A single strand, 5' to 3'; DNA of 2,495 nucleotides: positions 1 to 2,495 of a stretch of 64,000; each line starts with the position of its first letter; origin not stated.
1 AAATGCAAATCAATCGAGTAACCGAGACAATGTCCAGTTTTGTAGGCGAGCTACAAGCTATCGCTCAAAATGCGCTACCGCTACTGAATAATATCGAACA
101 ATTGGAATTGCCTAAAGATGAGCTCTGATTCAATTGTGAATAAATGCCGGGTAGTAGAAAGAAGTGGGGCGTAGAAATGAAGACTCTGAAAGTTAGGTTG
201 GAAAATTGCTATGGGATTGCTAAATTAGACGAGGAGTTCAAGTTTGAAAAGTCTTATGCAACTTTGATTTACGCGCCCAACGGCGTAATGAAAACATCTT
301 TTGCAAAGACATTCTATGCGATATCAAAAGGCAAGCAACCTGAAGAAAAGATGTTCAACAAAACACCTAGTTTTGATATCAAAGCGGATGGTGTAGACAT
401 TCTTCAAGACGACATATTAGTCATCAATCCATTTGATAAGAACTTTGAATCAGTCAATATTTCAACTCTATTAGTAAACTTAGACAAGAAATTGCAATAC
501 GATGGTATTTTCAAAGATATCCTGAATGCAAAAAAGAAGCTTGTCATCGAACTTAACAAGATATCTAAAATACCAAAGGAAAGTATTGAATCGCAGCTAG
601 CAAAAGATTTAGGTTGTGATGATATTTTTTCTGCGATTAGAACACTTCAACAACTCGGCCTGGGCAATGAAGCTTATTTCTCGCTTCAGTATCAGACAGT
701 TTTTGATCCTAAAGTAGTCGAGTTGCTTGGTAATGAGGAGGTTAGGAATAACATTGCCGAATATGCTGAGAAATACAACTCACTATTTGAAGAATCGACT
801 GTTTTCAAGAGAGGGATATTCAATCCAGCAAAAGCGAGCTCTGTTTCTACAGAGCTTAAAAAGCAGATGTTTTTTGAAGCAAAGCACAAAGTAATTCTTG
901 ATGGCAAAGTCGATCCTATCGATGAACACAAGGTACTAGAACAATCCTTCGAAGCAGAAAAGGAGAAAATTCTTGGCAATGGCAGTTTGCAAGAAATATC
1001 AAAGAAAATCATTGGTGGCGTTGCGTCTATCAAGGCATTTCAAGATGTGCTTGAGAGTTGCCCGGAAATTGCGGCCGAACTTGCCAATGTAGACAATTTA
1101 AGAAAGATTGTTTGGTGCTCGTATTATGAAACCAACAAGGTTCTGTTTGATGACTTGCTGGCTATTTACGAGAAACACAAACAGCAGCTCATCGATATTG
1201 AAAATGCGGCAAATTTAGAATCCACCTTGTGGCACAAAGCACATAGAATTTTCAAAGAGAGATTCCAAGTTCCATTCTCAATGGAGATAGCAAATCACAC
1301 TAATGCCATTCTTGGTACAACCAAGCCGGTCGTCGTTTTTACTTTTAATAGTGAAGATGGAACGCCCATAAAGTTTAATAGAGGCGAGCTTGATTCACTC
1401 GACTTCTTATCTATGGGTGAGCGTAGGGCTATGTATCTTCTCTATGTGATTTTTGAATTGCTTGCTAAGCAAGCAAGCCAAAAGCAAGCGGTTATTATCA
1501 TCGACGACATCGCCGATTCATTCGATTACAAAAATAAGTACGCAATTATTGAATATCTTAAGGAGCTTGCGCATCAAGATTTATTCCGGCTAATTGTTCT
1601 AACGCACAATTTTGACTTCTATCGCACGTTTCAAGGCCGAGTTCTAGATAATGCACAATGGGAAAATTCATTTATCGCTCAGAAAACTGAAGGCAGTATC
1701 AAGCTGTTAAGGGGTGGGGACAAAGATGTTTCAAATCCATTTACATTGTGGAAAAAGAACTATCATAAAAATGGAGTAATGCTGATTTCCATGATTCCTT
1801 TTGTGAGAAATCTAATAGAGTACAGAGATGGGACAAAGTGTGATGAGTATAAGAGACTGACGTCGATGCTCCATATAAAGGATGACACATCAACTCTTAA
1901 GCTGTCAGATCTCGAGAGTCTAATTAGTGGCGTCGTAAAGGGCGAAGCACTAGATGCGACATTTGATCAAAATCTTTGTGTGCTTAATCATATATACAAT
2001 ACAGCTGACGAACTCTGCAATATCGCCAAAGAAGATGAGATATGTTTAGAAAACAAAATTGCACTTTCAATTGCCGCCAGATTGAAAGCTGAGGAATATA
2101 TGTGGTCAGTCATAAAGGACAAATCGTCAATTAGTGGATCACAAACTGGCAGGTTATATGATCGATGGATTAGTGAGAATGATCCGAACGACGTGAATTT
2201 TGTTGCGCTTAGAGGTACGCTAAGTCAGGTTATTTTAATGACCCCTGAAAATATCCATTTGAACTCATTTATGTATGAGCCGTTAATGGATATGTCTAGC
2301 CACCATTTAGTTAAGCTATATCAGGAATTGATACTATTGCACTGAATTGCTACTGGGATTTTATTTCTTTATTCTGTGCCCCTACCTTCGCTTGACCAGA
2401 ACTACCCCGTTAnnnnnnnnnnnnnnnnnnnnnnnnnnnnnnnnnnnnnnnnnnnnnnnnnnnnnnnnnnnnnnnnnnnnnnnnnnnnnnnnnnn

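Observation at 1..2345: RloC/PrrC-like ABC ATPase operon (truncated at window start) directly abutting the inserted element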

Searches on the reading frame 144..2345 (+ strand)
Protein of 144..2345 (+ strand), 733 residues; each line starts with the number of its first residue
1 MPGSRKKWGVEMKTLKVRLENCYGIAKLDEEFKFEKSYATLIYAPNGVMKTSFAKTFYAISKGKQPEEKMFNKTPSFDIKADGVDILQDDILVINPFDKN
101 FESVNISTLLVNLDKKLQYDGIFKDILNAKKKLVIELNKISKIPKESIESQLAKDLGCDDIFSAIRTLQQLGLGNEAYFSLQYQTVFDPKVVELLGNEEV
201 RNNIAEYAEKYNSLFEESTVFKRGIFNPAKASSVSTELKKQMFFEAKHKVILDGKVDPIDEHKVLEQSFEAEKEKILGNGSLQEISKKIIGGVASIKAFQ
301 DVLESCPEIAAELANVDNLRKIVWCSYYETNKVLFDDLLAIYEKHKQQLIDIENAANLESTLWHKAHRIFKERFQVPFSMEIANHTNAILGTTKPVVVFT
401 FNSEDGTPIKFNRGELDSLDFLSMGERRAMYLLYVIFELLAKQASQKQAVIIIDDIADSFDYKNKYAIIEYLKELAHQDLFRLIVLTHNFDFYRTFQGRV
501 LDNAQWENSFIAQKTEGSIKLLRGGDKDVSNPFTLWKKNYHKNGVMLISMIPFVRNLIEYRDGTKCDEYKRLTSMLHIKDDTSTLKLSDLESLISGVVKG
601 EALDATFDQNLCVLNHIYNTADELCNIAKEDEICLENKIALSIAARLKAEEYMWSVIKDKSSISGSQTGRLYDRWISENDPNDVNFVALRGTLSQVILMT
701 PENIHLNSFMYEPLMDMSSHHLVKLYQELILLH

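Call 4: search_protein_families(library=pfam, proteins=[window:144-2345:+], max_evalue=1)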
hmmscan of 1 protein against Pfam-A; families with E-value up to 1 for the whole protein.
window:144-2345:+ (733 aa): 3 families
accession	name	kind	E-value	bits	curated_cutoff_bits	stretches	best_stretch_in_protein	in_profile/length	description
PF02463.25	SMC_N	-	0.00011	22.1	40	1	203-493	135-202/220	RecF/RecN/SMC N terminal domain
PF19408.5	PKD_6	-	0.012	16.3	25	1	625-670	6-52/82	PKD-like domain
PF00828.25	Ribosomal_L27A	-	0.2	12.5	21.5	0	105-150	23-66/72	Ribosomal proteins 50S-L15, 50S-L18e, 60S-L27A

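Call 5: search_protein_families(library=padloc, proteins=[window:144-2345:+], max_evalue=1)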
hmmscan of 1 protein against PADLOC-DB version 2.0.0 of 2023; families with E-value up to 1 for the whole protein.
window:144-2345:+ (733 aa): 7 families
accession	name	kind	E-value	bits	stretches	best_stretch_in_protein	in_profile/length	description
PDLC05023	PDC-S46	-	2.7e-239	794.6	1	12-729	1-715/719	-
PDLC04889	PDC-S06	-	2.6e-14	50.7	1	421-584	417-576/693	-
PDLC04894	PDC-S06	-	7.2e-11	39.3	1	422-496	504-577/740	-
PDLC04140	mad8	-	1.2e-06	26.3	1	263-490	100-234/314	mads_8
PDLC04896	PDC-S06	-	2.5e-06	24.4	1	402-503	481-579/732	-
PDLC02335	AbiLi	-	2.6e-06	24.7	1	15-492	51-240/326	AbiLi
PDLC02914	ATPase-Toprim_I-B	-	1.4e-05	22.5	2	434-497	190-252/443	-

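Call 7: search_protein_families(library=ncbifam, proteins=[window:144-2345:+], max_evalue=1)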
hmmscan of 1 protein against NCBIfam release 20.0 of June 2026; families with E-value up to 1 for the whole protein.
window:144-2345:+ (733 aa): 8 families
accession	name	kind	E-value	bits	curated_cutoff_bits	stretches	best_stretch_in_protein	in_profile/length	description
TIGR00611.2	recf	equivalog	3.2e-07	29.8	172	1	411-478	264-333/339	DNA replication/repair protein RecF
NF045487.1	ASRP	equivalog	1.5e-05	23.8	300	1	416-486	524-588/593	archaea-specific SMC-related protein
TIGR02315.1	ABC_phnC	equivalog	0.0014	18.1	266.1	1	441-502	157-218/243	phosphonate ABC transporter ATP-binding protein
NF010068.0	PRK13548.1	equivalog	0.055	12.6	261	1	421-499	137-212/261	heme ABC transporter ATP-binding protein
NF011630.0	PRK15056.1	equivalog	0.086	12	393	1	439-496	152-208/274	manganese/iron ABC transporter ATP-binding protein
NF002926.0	PRK03573.1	equivalog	0.13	12.1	120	1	134-171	34-70/144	transcriptional regulator SlyA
TIGR02769.1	nickel_nikE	equivalog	0.14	11.6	332.55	1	445-501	166-222/265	nickel import ATP-binding protein NikE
NF007739.0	PRK10419.1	subfamily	0.17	11.4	354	1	444-501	166-223/268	nickel ABC transporter ATP-binding protein NikE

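Call 8: search_solved_structures(query=window:144-2345:+, max_evalue=10)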
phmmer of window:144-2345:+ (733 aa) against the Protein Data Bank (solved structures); distinct sequences matched with E-value up to 10: 4.
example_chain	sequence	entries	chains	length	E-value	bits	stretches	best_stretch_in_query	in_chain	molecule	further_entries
1vq2_A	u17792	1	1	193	0.53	11.7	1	302-340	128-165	DEOXYCYTIDYLATE DEAMINASE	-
8eaw_a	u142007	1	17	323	0.67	11.4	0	181-218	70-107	Capsid protein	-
8rd8_OL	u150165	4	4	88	1.4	10.3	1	515-578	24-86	Small ribosomal subunit protein uS15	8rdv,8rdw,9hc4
2oer_A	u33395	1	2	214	2.3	9.6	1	541-630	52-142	Probable transcriptional regulator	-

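Call 9: find_homologous_proteins(query=window:177-2345:+)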
Query window:177-2345:+ (722 aa): 7586 proteins with E <= 0.001 among 8000 candidates; the best 120 are listed.
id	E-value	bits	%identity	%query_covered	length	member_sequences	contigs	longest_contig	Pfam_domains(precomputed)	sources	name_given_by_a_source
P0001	0.0e+0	1610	100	100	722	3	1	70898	-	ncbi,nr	ncbi:MAG: AAA family ATPase [Candidatus Pacebacteria bacterium]|nr:AAA family ATPase [Candidatus Pac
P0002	0.0e+0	1446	90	100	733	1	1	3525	PF13166.13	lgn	-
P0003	0.0e+0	1328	81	100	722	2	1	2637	PF13166.13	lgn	-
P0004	0.0e+0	1316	80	100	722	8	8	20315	-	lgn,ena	-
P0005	0.0e+0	1309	80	100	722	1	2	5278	PF02463.26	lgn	-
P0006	0.0e+0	1095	68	99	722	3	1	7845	PF02463.26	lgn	-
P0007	0.0e+0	1064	67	99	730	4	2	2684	PF02463.26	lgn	-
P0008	0.0e+0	1021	64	99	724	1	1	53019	PF02463.26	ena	-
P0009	1.7e-293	993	62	99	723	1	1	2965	-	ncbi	-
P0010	7.1e-287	971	61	99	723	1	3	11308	-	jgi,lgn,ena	-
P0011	9.0e-284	961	62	100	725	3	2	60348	-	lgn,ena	-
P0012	8.9e-282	955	59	99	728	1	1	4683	-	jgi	-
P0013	1.3e-281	954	59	99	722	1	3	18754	-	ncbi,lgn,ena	ncbi:MAG: hypothetical protein ACFB14_09745 [Leptolyngbyaceae cyanobacterium]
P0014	1.5e-281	954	60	99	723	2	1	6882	-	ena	-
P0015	5.6e-280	949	60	100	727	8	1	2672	PF13166.13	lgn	-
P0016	3.1e-279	946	60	100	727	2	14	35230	PF13166.13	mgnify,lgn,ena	mgnify:CR=1 FL=1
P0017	1.6e-277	940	60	99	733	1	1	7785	PF13166.13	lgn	-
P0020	5.3e-275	932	59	99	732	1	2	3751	PF13166.13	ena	-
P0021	5.9e-274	929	59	99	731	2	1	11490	PF13166.13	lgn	-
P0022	1.0e-273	928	58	99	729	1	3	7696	PF13166.13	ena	-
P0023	3.5e-272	923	58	99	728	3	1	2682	PF13166.13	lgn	-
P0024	5.0e-272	922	58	99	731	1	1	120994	PF13166.13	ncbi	-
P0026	7.7e-271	918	58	99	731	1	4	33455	PF13166.13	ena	-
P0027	4.3e-270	916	58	99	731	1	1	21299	PF13166.13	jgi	jgi:hypothetical protein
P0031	5.8e-266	902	57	99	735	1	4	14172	PF13166.13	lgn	-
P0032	8.3e-265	898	57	99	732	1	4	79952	PF13166.13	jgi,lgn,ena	-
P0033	9.8e-265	898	56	100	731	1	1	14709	PF13166.13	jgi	jgi:energy-coupling factor transporter ATP-binding protein EcfA2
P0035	1.0e-260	885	56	99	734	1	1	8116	PF13166.13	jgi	jgi:hypothetical protein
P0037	9.6e-260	882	57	99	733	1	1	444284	PF13166.13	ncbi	-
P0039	2.5e-258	877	56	99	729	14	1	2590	PF13166.13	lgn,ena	-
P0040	7.7e-258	875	55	98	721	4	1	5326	PF13166.13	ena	-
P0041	1.4e-257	875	54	99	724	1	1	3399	PF13166.13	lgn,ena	-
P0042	2.3e-257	874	56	99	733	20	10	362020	PF13166.13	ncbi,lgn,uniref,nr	ncbi:phage infection protein [Idiomarina tyrosinivorans]|uniref:Phage infection protein n=2 Tax=Gamm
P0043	8.6e-256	869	56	99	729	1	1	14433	PF13166.13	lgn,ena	-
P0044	1.9e-255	868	55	99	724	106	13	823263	PF13166.13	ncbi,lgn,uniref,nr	ncbi:AAA family ATPase [Vibrio parahaemolyticus]|uniref:AAA family ATPase n=1 Tax=Vibrio parahaemoly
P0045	4.0e-255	867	54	99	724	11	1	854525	PF13166.13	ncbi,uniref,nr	ncbi:phage infection protein [Vibrio sinensis]|uniref:Phage infection protein n=1 Tax=Vibrio sinensi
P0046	8.6e-255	865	54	100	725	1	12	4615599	PF13166.13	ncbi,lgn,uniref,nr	ncbi:MAG: AAA family ATPase [Shewanella sp.]|uniref:AAA family ATPase n=1 Tax=Aeromonas sp. CU5 TaxI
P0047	1.2e-254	865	57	99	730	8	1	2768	PF13166.13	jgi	jgi:energy-coupling factor transporter ATP-binding protein EcfA2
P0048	1.3e-254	865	55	99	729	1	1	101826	PF13166.13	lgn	-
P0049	1.9e-254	864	56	99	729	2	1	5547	PF13166.13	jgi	jgi:hypothetical protein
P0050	2.3e-254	864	55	99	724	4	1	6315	PF13166.13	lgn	-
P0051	4.2e-254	863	54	100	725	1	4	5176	PF13166.13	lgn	-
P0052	5.2e-254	863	54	99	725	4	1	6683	PF13166.13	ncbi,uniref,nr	ncbi:AAA family ATPase [Vibrio anguillarum]|uniref:AAA family ATPase n=1 Tax=Vibrio anguillarum TaxI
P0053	5.7e-254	863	54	100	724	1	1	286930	PF13166.13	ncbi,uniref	ncbi:AAA family ATPase [Aeromonas hydrophila]|uniref:AAA family ATPase n=1 Tax=Aeromonas hydrophila 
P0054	7.0e-254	862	54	100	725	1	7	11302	PF13166.13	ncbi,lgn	-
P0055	1.0e-253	862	56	99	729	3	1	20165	PF13166.13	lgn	-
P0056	1.0e-253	862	54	100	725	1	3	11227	PF13166.13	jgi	-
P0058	1.8e-253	861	54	100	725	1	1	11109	PF13166.13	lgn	-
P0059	2.2e-253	861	55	99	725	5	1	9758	PF13166.13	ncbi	-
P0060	4.1e-253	860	54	99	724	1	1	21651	PF13166.13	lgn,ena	-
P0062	6.5e-253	859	54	99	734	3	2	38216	PF13166.13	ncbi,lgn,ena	-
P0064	2.7e-252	857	55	99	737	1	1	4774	PF13166.13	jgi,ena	-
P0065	3.1e-251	854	55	99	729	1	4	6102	PF13166.13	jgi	jgi:hypothetical protein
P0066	6.7e-251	853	54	99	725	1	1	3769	PF13166.13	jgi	jgi:hypothetical protein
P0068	2.1e-250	851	54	99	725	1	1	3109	PF13166.13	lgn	-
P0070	2.7e-249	847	56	100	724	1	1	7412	PF13166.13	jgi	-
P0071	1.9e-248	844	54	99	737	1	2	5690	PF13166.13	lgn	-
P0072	2.9e-248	844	54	99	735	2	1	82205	PF13166.13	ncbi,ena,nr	ncbi:MAG: phage infection protein [Rickettsiales bacterium]|nr:phage infection protein [Rickettsiale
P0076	7.5e-247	839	54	99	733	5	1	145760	PF13166.13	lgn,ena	-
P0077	1.6e-246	838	54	95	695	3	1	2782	PF13166.13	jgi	-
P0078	6.7e-246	836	53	99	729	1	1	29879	PF13166.13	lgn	-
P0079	1.1e-245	835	53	100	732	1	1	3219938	PF13166.13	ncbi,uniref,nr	ncbi:phage infection protein [Shewanella morhuae]|uniref:Phage infection protein n=1 Tax=Shewanella 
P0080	1.2e-245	835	53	99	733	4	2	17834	PF13166.13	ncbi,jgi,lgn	jgi:hypothetical protein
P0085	1.5e-240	818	53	99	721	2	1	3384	PF13166.13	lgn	-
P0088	3.0e-238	811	53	99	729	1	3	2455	PF13166.13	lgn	-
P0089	3.5e-238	810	54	99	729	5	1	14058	PF13166.13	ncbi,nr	ncbi:MAG: AAA family ATPase [Moraxellaceae bacterium]|nr:AAA family ATPase [Moraxellaceae bacterium]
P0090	8.8e-238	809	55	94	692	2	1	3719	PF13166.13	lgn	-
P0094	2.1e-234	798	53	99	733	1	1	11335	PF13166.13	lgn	-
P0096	2.3e-229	781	50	99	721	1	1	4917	PF13166.13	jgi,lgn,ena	-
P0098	2.4e-227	775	51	99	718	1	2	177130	PF13166.13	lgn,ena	-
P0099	5.2e-224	764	50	100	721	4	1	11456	PF13166.13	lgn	-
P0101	3.8e-215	734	48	99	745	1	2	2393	PF13166.13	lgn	-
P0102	2.6e-214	732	48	99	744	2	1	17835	PF13166.13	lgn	-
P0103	2.1e-211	722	48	99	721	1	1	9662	PF13166.13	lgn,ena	-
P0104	3.0e-209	715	51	86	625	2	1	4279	PF13166.13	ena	-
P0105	5.7e-207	707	46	100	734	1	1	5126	PF13166.13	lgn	-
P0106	6.9e-207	707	48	99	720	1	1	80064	PF02463.26,PF13166.13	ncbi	ncbi:AAA family ATPase [Candidatus Latescibacterota bacterium]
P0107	3.6e-204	698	47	99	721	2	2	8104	PF13166.13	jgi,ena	-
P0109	2.8e-197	675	46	99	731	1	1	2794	PF02463.26,PF13166.13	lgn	-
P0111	1.5e-179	617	51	80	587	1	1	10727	PF02463.26,PF13166.13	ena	-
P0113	1.5e-173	597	42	99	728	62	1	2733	PF13166.13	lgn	-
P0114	2.3e-172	593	42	94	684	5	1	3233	PF13166.13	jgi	jgi:hypothetical protein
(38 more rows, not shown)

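Call 11: find_encoding_contigs(protein=P0001, flank=10000, max_places=4)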
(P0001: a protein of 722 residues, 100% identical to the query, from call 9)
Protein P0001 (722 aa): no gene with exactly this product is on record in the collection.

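Call 12: find_encoding_contigs(protein=P0004, flank=10000, max_places=4)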
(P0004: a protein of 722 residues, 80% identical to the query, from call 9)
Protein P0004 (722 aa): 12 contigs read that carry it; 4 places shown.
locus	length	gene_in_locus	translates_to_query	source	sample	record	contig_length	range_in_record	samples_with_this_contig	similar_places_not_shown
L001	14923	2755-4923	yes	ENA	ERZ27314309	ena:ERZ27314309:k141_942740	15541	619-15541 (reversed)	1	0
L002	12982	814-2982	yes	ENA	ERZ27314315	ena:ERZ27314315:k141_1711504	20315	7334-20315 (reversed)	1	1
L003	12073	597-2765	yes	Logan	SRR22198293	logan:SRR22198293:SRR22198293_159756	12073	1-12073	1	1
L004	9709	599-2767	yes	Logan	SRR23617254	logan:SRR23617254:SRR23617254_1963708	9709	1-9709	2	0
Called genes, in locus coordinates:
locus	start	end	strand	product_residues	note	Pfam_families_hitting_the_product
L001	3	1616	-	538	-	?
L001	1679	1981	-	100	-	PF13356:Arm-DNA-bind_3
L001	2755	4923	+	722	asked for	-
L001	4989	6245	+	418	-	PF00149:Metallophos, PF12850:Metallophos_2 (weak)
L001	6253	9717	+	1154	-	PF02463:SMC_N (faint), PF13514:AAA_27, PF13555:AAA_29 (weak)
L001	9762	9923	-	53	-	-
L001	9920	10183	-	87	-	-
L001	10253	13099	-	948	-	PF18821:LPD7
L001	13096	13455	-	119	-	PF21983:NikA-like, PF05713:MobC (weak)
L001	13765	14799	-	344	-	-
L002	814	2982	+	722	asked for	-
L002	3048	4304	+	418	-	PF00149:Metallophos, PF12850:Metallophos_2 (weak)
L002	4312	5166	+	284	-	PF13476:AAA_23 (weak), PF13514:AAA_27, PF13555:AAA_29 (weak)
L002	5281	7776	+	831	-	-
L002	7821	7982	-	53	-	-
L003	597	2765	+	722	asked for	-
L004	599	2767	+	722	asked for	-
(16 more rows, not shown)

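Call 13: find_encoding_contigs(protein=P0008, flank=10000, max_places=3)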
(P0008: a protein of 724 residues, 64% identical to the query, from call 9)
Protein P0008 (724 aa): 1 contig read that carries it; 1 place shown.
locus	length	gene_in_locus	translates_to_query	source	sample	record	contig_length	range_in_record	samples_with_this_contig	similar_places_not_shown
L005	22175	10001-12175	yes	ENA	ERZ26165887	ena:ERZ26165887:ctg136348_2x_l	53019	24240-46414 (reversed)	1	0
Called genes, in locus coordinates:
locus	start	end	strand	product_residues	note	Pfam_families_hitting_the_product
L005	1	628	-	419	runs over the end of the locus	PF00563:EAL, PF08668:HDOD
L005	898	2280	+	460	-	PF01225:Mur_ligase, PF08245:Mur_ligase_M, PF02875:Mur_ligase_C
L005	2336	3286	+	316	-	PF13103:TonB_2, PF03544:TonB_C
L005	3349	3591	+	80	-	-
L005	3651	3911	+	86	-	PF12843:QSregVF_b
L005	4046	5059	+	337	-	PF02421:FeoB_N (faint), PF13167:GTP-bdg_N, PF16360:GTP-bdg_M, PF01926:MMR_HSR1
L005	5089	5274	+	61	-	-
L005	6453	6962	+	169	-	-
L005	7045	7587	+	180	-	-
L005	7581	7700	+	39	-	-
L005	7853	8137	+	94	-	PF01527:HTH_Tnp_1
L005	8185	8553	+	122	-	PF13276:HTH_21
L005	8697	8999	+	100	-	PF00665:rve (weak), PF13683:rve_3, PF13333:rve_2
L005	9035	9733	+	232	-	PF00589:Phage_integrase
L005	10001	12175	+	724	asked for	PF02463:SMC_N (weak)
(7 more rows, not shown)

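Call 16: find_encoding_contigs(protein=P0002, flank=10000, max_places=3)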
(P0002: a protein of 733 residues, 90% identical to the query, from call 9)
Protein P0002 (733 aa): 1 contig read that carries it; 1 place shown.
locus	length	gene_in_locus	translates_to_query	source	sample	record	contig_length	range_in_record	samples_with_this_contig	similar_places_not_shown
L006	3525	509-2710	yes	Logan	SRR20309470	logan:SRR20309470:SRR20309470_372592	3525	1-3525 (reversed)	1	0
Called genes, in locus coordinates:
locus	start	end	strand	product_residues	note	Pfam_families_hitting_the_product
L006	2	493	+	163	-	?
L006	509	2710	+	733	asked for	PF13166:AAA_13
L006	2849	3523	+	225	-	?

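Call 20: search_protein_families(library=pfam, proteins=[L006:2-493:+, L006:2849-3523:+], max_evalue=0.1)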
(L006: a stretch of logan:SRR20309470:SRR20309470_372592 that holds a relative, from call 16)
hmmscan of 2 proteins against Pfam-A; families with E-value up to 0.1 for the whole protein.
L006:2-493:+ (163 aa): 5 families
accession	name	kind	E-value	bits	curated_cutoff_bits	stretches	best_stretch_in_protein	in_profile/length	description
PF09903.14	DUF2130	-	9.4e-33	114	26.7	1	1-140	101-241/255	Uncharacterized protein conserved in bacteria (DUF2130)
PF04344.18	CheZ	-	0.0011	19.4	30.7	1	47-145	9-113/203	Chemotaxis phosphatase, CheZ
PF16533.10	SOAR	-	0.016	15.5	25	1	54-133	5-88/101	STIM1 Orai1-activating region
PF22638.1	FlgK_D1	-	0.055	13.5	28.6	1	91-138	44-91/233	Flagellar hook-associated protein FlgK helical domain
PF07902.16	Gp58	-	0.087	11.5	34.5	1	74-146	226-297/594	gp58-like protein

L006:2849-3523:+ (225 aa): 3 families
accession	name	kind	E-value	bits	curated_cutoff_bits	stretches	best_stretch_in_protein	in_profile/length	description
PF22706.1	Tex_central_region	-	2.8e-30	106.1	27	1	132-224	1-84/178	Tex central region-like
PF09371.15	Tex_N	-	5.7e-30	103.3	32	1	4-77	2-75/75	Tex-like protein N-terminal domain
PF13949.11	ALIX_LYPXL_bnd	-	0.039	13.7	30.8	0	14-101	99-191/295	ALIX V-shaped domain binding to HIV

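Call 21: search_protein_families(library=padloc, proteins=[L006:2-493:+], max_evalue=1)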
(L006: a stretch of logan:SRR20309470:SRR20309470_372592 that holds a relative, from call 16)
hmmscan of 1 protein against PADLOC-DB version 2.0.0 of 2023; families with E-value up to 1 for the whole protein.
L006:2-493:+ (163 aa): 2 families
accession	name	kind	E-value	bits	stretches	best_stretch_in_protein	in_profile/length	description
PDLC04595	PDC-M35B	-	0.0096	14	1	84-151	60-128/149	-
PDLC03841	LeoBC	-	0.022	11.9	1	89-145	536-593/601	-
